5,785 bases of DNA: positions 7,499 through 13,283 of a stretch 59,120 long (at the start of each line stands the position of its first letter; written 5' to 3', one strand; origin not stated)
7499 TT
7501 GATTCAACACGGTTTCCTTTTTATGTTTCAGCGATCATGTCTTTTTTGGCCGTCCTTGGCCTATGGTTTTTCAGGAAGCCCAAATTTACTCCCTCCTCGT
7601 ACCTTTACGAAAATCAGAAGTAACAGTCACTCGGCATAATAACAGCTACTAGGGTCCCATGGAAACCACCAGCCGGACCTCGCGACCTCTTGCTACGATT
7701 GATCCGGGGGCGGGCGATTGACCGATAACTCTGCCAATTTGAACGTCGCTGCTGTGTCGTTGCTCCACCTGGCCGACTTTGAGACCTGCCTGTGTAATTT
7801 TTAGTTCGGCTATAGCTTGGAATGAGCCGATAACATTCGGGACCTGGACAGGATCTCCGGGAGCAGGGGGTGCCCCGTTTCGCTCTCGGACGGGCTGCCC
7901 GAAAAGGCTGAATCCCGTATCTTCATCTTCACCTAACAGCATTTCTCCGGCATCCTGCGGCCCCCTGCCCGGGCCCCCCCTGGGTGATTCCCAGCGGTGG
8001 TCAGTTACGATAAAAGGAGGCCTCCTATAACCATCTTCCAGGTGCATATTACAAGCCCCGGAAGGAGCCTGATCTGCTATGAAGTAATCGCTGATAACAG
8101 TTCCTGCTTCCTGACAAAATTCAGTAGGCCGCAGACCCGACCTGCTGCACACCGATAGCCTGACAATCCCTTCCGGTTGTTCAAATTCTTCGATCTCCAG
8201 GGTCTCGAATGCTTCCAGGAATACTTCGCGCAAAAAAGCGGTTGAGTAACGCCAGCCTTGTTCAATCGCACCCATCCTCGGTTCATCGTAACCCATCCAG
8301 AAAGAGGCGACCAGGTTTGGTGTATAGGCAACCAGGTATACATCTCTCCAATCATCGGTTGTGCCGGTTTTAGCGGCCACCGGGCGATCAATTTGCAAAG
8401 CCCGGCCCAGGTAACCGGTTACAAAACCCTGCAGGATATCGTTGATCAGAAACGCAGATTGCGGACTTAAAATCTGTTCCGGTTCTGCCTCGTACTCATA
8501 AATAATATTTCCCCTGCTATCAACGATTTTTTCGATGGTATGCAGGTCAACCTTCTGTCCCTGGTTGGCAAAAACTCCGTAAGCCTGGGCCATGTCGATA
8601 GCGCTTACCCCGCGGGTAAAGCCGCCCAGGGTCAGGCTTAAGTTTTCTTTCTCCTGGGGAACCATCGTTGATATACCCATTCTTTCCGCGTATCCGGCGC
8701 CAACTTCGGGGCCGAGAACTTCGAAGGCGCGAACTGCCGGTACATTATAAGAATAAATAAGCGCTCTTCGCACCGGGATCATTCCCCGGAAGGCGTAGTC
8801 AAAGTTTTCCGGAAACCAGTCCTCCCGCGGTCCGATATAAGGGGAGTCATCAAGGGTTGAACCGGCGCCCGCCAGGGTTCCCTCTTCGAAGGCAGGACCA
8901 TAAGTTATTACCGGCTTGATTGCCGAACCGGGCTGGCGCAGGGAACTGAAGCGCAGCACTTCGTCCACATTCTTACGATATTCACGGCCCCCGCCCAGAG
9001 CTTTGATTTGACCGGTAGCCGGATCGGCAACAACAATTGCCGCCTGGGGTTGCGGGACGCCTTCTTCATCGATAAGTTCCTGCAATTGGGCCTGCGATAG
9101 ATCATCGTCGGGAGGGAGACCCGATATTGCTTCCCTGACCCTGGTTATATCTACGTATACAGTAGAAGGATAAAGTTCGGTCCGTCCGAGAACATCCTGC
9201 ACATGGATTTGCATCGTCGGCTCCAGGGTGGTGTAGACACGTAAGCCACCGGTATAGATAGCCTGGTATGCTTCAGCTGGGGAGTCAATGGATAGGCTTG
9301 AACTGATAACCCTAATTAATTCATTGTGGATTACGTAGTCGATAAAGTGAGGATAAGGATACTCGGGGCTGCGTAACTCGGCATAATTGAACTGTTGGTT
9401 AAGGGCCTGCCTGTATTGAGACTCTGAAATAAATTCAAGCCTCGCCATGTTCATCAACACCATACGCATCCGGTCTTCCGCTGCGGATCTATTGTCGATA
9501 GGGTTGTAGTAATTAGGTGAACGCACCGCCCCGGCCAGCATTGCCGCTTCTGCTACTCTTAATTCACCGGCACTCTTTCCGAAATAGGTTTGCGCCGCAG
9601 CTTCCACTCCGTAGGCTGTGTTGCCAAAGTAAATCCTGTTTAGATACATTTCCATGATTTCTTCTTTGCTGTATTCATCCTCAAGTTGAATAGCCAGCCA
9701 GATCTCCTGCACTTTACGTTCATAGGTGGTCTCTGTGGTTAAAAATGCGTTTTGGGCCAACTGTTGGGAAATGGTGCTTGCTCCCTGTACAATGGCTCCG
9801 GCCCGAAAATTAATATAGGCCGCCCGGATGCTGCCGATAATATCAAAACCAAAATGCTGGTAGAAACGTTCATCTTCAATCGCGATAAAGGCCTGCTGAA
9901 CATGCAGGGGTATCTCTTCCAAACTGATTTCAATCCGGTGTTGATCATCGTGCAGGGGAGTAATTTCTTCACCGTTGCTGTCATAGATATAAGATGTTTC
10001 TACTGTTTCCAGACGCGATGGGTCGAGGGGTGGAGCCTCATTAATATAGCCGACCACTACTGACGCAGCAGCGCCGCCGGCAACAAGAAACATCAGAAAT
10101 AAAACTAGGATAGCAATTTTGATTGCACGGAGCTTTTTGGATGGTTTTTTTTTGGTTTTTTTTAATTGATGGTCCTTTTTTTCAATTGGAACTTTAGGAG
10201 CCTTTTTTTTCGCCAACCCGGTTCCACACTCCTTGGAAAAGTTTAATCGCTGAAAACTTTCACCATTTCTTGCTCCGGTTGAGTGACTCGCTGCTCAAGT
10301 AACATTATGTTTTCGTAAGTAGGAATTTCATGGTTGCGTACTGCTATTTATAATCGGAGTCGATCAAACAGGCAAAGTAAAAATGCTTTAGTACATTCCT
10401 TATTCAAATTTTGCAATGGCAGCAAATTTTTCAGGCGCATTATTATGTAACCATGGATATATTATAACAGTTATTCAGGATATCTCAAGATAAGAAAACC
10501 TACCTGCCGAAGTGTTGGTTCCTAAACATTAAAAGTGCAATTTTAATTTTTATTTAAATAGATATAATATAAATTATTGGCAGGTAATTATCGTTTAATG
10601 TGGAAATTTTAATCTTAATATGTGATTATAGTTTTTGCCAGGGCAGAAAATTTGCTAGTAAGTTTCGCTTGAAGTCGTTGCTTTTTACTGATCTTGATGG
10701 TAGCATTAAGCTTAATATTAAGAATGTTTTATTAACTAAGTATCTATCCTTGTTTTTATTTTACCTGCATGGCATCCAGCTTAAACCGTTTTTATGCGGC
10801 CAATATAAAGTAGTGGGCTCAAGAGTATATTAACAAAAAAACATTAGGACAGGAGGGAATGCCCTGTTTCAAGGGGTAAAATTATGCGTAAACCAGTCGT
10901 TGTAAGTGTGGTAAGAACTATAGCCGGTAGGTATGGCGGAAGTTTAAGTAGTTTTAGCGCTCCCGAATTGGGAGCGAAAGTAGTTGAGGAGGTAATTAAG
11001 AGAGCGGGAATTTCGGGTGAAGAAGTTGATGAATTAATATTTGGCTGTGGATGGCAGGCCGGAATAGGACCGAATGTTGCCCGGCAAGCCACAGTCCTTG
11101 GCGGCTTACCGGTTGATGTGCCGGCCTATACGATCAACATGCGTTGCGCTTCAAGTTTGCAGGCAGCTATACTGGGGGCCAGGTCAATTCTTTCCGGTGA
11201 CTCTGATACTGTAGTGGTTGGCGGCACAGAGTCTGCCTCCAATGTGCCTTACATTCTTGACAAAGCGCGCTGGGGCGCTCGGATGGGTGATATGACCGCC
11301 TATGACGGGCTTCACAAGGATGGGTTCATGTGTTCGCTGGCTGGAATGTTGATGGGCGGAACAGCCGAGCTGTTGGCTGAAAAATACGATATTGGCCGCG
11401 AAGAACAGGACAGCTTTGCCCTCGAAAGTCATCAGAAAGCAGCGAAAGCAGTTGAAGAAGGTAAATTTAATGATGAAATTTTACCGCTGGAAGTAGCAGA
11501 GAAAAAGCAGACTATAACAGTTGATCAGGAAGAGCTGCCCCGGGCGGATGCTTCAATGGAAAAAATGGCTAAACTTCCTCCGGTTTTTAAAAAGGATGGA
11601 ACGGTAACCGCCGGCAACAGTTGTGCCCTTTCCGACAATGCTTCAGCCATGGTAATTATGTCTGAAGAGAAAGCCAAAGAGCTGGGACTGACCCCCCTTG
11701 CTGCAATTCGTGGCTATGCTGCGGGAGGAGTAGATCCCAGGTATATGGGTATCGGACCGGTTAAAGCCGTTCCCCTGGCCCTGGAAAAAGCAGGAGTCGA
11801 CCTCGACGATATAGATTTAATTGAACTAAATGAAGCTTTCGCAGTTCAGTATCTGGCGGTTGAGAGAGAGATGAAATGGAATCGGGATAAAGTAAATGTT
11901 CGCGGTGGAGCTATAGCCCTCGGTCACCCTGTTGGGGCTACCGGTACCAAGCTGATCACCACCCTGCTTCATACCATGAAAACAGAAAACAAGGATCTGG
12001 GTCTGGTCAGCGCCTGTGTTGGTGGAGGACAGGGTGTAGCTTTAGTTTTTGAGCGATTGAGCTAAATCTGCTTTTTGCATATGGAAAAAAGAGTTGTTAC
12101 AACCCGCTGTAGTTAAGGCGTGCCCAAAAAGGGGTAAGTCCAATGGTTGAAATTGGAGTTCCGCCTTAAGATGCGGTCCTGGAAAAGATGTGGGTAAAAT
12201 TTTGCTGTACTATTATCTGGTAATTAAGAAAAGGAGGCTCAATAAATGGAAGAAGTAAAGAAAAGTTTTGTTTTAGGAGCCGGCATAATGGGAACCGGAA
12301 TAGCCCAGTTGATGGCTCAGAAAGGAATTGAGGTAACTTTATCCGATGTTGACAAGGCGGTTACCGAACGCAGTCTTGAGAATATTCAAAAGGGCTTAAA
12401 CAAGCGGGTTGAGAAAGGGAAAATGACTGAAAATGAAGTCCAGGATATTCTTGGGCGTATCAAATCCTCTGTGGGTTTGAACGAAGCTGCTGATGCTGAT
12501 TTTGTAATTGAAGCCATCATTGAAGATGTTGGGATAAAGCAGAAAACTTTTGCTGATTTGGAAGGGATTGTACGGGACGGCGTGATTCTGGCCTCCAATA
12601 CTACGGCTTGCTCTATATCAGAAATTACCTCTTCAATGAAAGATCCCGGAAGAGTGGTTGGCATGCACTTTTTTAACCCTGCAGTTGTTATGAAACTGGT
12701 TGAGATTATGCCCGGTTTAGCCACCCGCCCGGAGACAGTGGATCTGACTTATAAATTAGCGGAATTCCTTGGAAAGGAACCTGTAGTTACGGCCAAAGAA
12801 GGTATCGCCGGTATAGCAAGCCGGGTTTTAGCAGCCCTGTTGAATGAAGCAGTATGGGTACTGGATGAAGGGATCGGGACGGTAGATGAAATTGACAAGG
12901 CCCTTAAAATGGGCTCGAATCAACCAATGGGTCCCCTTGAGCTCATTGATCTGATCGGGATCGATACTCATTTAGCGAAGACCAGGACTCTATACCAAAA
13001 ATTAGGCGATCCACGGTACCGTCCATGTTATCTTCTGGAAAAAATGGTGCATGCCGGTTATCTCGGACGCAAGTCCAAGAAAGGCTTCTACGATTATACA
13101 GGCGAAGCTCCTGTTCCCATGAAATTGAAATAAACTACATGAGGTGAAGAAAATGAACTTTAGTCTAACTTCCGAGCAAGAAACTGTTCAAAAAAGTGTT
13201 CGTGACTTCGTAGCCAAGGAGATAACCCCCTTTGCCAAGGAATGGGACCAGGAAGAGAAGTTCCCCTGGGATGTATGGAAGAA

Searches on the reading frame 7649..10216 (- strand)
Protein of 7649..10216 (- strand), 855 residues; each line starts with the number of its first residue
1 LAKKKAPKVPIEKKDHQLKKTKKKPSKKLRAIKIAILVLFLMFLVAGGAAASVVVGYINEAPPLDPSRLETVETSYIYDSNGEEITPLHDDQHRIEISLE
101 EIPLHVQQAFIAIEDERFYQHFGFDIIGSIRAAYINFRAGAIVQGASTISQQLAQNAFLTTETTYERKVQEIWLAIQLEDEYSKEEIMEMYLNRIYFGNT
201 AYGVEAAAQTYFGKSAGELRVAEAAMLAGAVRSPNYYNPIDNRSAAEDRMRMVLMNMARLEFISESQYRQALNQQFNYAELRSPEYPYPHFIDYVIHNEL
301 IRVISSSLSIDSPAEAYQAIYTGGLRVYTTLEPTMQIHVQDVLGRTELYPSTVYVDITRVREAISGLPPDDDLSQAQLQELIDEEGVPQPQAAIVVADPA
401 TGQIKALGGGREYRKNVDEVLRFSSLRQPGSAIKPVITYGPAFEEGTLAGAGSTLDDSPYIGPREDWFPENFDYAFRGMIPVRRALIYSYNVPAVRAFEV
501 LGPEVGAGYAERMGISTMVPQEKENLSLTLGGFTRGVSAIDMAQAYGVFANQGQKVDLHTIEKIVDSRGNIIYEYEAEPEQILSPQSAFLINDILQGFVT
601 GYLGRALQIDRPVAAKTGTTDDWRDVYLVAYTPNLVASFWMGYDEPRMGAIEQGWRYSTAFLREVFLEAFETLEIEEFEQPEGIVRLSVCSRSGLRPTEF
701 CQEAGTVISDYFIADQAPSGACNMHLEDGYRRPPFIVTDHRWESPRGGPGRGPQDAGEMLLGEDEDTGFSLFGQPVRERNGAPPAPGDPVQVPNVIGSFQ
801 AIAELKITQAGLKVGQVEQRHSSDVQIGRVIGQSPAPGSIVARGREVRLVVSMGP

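Call 62: search_protein_families(library=pfam, proteins=[window:7649-10216:-], max_evalue=0.000001)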
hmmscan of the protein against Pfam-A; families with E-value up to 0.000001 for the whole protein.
window:7649-10216:- (855 aa): 3 families
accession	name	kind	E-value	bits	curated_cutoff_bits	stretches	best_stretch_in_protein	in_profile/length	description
PF00912.28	Transgly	-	1.9e-66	223.3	27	1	82-257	2-177/178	Transglycosylase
PF00905.27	Transpeptidase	-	1.8e-25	90.2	22.1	1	393-624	2-246/299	Penicillin binding protein transpeptidase domain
PF03793.24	PASTA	-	2.6e-14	53.3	23.2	1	790-852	1-63/64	PASTA domain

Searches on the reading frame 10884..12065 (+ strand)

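Call 62: search_protein_families(library=pfam, proteins=[window:10884-12065:+], max_evalue=0.000001)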
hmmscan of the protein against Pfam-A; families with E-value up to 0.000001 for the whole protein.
window:10884-12065:+ (393 aa): 3 families
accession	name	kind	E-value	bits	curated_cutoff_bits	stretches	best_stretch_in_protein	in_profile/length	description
PF00108.29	Thiolase_N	-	2.4e-86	289.8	26.4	1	5-262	2-260/260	Thiolase, N-terminal domain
PF02803.24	Thiolase_C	-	1.9e-48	163.6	27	1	269-391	1-123/123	Thiolase, C-terminal domain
PF00109.32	ketoacyl-synt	-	6e-07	29.8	20.8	0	80-155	166-243/252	Beta-ketoacyl synthase, N-terminal domain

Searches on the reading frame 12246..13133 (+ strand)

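Call 63: search_protein_families(library=pfam, proteins=[window:12246-13133:+], max_evalue=0.000001)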
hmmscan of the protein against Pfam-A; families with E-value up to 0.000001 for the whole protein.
window:12246-13133:+ (295 aa): 2 families
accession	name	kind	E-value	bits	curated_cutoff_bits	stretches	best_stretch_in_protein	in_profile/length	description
PF02737.24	3HCDH_N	-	1.5e-61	207.9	22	1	9-184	4-178/180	3-hydroxyacyl-CoA dehydrogenase, NAD binding domain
PF00725.27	3HCDH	-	1.8e-30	105.7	22.1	1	190-284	3-97/97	3-hydroxyacyl-CoA dehydrogenase, C-terminal domain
